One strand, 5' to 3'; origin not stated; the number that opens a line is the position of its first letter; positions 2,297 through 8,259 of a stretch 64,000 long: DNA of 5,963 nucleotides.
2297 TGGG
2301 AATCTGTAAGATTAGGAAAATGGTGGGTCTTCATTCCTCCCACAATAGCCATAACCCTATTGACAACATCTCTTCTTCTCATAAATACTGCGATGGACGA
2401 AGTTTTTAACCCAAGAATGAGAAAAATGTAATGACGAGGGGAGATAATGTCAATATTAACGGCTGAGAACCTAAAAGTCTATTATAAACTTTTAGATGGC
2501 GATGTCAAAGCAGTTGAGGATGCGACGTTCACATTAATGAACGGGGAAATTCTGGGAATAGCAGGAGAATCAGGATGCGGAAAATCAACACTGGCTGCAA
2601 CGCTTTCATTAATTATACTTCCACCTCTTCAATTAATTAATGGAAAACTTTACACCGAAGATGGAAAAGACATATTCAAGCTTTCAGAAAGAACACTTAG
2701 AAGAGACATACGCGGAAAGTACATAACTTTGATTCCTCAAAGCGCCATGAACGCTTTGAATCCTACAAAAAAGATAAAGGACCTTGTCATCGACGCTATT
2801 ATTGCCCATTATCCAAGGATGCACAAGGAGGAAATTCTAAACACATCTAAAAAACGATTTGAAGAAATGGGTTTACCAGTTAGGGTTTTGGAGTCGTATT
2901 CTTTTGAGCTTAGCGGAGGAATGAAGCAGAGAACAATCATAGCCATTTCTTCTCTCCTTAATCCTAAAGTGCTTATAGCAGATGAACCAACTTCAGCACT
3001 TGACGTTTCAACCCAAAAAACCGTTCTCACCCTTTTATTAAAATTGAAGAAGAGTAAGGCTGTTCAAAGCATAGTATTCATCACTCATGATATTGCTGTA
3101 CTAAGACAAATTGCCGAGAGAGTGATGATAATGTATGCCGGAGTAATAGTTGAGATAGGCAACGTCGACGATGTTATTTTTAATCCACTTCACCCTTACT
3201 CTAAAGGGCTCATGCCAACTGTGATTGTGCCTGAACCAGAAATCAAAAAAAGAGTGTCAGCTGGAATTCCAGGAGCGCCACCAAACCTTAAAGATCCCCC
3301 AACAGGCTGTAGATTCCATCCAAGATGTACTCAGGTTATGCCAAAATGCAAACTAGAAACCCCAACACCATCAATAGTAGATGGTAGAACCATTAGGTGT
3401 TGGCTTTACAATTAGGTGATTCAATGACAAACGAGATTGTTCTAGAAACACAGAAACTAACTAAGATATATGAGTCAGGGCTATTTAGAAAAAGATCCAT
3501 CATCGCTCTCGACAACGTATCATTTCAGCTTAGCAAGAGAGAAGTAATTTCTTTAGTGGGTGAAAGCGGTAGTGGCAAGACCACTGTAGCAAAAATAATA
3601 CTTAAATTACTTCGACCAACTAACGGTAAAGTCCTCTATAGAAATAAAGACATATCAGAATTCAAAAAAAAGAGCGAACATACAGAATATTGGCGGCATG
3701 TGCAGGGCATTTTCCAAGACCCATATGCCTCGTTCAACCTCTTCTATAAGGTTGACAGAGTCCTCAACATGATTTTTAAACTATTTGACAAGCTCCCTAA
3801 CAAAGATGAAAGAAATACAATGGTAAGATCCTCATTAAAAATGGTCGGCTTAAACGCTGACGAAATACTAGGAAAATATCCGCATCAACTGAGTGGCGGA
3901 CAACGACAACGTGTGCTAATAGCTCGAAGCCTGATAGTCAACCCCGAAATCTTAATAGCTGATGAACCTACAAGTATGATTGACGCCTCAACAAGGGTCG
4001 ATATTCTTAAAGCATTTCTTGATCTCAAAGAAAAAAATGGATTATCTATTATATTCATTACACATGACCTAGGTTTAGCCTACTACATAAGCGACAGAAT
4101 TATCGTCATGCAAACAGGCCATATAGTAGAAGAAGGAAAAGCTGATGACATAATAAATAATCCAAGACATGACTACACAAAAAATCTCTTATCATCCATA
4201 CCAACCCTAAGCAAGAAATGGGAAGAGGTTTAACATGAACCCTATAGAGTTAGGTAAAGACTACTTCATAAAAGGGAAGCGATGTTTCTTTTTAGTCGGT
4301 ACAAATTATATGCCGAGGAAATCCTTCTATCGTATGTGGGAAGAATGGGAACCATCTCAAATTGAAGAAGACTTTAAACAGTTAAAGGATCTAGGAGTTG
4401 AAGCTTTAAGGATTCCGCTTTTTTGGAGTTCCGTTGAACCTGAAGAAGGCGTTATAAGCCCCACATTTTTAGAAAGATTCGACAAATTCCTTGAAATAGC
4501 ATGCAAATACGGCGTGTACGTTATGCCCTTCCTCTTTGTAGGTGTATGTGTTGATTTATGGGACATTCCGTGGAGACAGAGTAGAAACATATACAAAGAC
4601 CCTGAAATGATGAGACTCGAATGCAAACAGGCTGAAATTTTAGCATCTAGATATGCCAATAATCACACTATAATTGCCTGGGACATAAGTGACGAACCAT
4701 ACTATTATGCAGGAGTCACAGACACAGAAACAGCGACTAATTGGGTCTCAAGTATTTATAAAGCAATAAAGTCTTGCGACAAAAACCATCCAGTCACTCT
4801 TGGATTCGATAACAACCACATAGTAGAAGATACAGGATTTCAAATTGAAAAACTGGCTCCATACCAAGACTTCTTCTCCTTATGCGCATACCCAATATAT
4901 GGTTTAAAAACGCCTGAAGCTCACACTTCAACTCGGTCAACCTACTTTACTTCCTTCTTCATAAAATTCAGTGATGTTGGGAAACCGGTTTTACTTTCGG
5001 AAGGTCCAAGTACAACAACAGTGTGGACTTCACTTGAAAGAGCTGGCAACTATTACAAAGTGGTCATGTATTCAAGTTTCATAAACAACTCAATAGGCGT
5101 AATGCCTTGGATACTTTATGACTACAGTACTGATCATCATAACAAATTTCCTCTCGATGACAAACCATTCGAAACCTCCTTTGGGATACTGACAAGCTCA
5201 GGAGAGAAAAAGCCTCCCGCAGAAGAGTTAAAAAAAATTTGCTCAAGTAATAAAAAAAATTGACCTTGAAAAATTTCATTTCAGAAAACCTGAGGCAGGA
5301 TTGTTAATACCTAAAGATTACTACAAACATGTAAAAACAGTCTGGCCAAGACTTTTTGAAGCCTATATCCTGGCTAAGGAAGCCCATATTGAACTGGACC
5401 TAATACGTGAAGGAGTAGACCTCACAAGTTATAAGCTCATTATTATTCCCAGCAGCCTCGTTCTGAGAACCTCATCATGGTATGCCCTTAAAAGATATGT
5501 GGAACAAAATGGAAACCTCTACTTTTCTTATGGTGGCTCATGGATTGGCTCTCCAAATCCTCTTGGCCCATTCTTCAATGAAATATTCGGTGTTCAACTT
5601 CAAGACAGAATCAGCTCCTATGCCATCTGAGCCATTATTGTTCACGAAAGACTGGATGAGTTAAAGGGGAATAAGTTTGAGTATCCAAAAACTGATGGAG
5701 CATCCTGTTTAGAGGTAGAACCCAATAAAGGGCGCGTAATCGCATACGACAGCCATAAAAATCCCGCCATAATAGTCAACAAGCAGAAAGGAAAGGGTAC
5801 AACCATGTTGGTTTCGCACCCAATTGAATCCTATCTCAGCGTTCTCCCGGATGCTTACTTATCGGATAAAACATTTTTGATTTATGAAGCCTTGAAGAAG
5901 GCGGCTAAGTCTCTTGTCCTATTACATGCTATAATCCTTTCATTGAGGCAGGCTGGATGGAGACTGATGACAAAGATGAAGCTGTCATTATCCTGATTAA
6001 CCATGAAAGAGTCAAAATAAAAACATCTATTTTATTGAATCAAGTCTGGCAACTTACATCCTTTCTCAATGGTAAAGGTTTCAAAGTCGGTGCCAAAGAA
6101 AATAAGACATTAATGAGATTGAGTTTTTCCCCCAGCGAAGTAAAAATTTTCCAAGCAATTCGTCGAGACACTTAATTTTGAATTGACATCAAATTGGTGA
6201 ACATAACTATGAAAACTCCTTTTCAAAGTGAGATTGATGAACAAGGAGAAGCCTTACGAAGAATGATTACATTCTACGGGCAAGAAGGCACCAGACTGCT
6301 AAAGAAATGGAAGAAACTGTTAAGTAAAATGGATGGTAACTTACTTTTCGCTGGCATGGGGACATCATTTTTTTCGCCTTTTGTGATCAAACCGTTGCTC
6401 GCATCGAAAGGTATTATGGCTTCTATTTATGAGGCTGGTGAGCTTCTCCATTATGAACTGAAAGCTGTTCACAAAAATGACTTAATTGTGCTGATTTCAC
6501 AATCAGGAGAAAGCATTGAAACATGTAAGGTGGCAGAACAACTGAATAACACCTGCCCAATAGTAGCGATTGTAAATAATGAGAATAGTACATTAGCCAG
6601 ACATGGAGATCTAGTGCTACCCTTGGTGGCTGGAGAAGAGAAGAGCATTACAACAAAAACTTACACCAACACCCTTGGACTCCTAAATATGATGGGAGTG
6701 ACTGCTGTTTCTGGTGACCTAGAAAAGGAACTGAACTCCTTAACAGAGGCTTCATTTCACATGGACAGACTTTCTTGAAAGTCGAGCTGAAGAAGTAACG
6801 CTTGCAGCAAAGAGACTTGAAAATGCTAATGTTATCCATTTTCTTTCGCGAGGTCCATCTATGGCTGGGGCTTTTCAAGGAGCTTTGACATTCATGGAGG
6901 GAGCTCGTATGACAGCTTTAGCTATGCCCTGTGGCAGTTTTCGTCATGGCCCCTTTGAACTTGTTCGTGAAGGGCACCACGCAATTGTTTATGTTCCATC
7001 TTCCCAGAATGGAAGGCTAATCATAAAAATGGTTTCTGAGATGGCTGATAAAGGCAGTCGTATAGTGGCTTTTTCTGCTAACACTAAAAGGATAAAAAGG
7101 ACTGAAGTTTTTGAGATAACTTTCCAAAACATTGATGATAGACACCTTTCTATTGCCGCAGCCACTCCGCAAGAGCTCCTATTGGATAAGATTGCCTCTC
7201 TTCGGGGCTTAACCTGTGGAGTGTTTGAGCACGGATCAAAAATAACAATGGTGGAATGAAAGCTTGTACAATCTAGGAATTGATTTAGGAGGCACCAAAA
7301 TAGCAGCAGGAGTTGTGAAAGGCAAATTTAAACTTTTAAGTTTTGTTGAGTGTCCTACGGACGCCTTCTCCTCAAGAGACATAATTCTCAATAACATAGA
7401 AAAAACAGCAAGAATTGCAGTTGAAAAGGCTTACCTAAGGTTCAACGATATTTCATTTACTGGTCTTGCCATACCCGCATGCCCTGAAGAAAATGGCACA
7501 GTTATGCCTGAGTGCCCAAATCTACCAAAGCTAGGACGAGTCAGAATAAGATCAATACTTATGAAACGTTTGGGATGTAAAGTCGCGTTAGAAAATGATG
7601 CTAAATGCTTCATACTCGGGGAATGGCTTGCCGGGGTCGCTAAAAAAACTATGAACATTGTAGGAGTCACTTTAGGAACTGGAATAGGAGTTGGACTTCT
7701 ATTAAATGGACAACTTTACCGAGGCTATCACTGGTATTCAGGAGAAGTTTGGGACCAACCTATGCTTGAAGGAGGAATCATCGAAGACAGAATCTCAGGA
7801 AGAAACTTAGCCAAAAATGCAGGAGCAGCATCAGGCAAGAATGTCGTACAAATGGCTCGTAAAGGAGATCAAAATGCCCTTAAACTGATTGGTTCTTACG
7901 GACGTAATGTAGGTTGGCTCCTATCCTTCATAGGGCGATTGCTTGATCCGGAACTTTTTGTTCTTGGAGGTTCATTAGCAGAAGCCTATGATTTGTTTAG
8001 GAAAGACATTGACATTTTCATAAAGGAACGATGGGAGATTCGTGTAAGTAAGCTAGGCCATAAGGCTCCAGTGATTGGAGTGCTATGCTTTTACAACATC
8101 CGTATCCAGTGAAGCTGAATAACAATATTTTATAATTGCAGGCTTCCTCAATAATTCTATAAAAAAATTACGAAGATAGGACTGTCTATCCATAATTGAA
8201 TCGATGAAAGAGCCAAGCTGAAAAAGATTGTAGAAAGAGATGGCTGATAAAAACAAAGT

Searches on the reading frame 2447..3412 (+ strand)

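Call 82: search_protein_families(library=pfam, proteins=[window:2447-3412:+], max_evalue=0.001)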
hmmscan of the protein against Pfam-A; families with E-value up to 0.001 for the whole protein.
window:2447-3412:+ (322 aa): 3 families
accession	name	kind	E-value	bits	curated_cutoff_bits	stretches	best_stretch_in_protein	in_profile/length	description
PF00005.33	ABC_tran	-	1.9e-22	80.8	25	1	24-183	2-137/137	ABC transporter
PF08352.17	oligo_HPY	-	1.8e-17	63.9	27.1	1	235-301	1-65/65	Oligopeptide/dipeptide transporter, C-terminal region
PF13304.12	AAA_21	-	8.7e-05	23.2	27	0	152-219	235-303/304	AAA domain, putative AbiEii toxin, Type IV TA system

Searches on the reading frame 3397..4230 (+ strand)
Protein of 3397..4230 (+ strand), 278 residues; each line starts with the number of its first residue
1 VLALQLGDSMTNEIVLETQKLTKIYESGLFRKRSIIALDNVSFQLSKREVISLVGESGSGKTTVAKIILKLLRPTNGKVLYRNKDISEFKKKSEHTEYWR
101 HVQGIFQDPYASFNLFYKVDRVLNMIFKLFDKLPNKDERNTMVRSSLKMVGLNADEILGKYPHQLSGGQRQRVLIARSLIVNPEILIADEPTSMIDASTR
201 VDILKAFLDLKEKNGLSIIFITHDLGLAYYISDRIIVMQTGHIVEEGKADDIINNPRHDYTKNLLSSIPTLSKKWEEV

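Call 82: search_protein_families(library=pfam, proteins=[window:3397-4230:+], max_evalue=0.001)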
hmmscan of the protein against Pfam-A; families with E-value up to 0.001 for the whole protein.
window:3397-4230:+ (278 aa): 8 families
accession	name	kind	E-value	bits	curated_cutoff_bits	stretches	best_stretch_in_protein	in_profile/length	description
PF00005.33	ABC_tran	-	1.7e-32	113.4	25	1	38-193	1-137/137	ABC transporter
PF08352.17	oligo_HPY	-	1.1e-08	35.8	27.1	1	244-276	1-33/65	Oligopeptide/dipeptide transporter, C-terminal region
PF13401.12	AAA_22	-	7.2e-06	26.8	27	1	47-222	4-122/130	AAA domain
PF20720.3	nSTAND3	-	1.2e-05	25.5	27.2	1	40-94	9-62/155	Novel STAND NTPase 3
PF13304.12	AAA_21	-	0.00012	22.7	27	0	72-227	146-302/304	AAA domain, putative AbiEii toxin, Type IV TA system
PF02463.25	SMC_N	-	0.00078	19.4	40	0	47-224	23-198/220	RecF/RecN/SMC N terminal domain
PF00004.35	AAA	-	0.00085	20.2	21.2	0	52-90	2-35/131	ATPase family associated with various cellular activities (AAA)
PF13245.12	AAA_19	-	0.00099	19.7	25.1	0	45-76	8-39/134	AAA domain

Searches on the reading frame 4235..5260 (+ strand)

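Call 82: search_protein_families(library=pfam, proteins=[window:4235-5260:+], max_evalue=0.001)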
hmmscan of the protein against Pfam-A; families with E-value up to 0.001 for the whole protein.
window:4235-5260:+ (342 aa): 5 families
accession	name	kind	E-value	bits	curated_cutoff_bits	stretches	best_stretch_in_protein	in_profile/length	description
PF02449.21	Glyco_hydro_42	-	6.5e-14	52.5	21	1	36-97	5-64/376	Beta-galactosidase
PF00150.24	Cellulase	-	2.6e-12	47.3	23.5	1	38-294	17-268/272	Cellulase (glycosyl hydrolase family 5)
PF14488.12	DUF4434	-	0.00016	21.7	30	1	36-189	14-169/283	Domain of unknown function (DUF4434)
PF01301.25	Glyco_hydro_35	-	0.00033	20.8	27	1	40-97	23-80/319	Glycosyl hydrolases family 35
PF02836.23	Glyco_hydro_2_C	-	0.00057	19.5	21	0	84-192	63-163/302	Glycosyl hydrolases family 2, TIM barrel domain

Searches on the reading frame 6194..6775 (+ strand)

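Call 82: search_protein_families(library=pfam, proteins=[window:6194-6775:+], max_evalue=0.001)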
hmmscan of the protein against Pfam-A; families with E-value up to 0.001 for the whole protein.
window:6194-6775:+ (194 aa): 1 family
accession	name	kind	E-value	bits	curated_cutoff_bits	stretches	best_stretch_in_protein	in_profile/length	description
PF01380.27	SIS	-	4.2e-17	62.6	25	1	49-167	7-128/131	SIS domain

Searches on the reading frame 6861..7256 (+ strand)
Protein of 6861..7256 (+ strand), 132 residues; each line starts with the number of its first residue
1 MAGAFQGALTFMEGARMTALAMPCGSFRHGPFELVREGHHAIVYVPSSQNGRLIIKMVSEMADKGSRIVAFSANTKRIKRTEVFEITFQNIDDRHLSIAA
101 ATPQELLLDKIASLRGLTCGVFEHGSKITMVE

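Call 82: search_protein_families(library=pfam, proteins=[window:6861-7256:+], max_evalue=0.001)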
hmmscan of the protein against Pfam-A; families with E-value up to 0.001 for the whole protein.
window:6861-7256:+ (132 aa): 1 family
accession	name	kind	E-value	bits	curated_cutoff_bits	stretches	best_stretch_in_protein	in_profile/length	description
PF11314.13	DUF3117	-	0.00019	21.6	25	1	29-62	7-40/50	Protein of unknown function (DUF3117)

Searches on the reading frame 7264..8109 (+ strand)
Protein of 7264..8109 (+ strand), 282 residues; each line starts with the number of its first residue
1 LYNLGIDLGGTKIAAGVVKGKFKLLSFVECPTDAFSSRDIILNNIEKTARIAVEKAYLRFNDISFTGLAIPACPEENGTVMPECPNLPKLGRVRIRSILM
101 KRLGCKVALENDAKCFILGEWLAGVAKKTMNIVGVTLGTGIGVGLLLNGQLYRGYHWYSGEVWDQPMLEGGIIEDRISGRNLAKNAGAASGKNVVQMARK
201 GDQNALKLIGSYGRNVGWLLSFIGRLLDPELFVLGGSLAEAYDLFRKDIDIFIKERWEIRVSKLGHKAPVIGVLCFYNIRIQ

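Call 4: search_protein_families(library=pfam, proteins=[window:7264-8109:+], max_evalue=1)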
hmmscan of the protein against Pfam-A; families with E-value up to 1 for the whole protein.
window:7264-8109:+ (282 aa): 2 families
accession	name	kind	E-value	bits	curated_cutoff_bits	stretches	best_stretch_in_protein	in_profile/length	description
PF00480.26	ROK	-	5.3e-32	112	22.9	1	4-274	2-288/294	ROK family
PF02568.20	ThiI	-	0.11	12.5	20.5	1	98-135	94-131/197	Thiamine biosynthesis protein (ThiI)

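Call 72: list_cluster_members(proteins=[window:7264-8109:+, window:8325-9182:+, window:12060-12335:+, window:43069-45579:+, window:58976-62278:+, window:9536-10138:+, window:10843-11676:-])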
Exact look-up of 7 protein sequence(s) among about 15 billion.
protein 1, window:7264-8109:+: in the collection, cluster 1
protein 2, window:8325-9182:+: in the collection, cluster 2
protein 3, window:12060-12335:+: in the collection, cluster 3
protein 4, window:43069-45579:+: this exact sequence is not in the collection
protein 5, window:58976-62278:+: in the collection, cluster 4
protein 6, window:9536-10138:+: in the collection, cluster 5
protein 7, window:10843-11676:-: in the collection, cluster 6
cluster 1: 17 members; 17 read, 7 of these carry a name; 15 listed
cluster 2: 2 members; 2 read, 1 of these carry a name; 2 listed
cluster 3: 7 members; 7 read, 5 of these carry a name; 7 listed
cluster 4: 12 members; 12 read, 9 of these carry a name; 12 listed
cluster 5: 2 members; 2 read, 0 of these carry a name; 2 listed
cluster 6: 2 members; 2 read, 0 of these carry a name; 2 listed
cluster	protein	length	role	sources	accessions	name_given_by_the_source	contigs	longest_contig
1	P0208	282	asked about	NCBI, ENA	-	-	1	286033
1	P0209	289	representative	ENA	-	-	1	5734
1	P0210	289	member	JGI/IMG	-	glucokinase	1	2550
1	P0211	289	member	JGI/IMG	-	glucokinase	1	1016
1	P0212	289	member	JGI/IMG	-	glucokinase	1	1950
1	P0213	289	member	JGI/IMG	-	glucokinase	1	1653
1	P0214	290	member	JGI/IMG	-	glucokinase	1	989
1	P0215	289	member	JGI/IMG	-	glucokinase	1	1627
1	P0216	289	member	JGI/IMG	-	glucokinase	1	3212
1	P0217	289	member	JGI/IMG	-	-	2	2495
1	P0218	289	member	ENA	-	-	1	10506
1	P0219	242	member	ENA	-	-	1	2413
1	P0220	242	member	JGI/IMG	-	-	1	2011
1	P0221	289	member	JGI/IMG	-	-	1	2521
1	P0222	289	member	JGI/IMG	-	-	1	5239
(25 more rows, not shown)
